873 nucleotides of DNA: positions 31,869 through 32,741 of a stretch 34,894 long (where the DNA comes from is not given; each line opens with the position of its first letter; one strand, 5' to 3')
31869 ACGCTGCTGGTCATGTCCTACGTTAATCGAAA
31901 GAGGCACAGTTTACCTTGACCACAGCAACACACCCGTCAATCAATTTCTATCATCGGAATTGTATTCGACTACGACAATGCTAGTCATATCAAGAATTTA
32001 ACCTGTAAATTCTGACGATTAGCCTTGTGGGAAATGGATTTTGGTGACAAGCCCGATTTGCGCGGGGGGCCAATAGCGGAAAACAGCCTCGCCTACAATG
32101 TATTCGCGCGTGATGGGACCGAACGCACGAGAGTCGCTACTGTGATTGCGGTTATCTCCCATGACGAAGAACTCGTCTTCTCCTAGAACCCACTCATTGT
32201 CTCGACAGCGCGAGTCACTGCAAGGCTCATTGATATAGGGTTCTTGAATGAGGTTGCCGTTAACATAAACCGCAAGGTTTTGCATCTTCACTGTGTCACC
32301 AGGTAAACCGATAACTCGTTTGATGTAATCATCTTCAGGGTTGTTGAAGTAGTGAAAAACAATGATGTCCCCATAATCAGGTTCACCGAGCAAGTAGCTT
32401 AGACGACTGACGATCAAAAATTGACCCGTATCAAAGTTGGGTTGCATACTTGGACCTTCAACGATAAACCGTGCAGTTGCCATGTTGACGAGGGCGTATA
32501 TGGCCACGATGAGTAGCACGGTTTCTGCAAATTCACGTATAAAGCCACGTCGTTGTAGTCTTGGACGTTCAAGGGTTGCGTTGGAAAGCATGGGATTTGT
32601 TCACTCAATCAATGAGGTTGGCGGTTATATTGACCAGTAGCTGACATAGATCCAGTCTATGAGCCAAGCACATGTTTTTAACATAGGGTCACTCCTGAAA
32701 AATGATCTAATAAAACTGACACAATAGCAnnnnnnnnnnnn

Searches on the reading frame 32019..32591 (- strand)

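Call 77: search_protein_families(library=pfam, proteins=[window:32019-32591:-], max_evalue=0.01)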
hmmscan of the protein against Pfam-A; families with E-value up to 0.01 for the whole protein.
window:32019-32591:- (190 aa): 2 families
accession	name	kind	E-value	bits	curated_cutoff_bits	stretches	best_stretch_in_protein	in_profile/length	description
PF10502.14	Peptidase_S26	-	9.4e-45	153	22.9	1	19-174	2-168/168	Signal peptidase, peptidase S26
PF00717.28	Peptidase_S24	-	0.0047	17.1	23.3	1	42-104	38-92/116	Peptidase S24-like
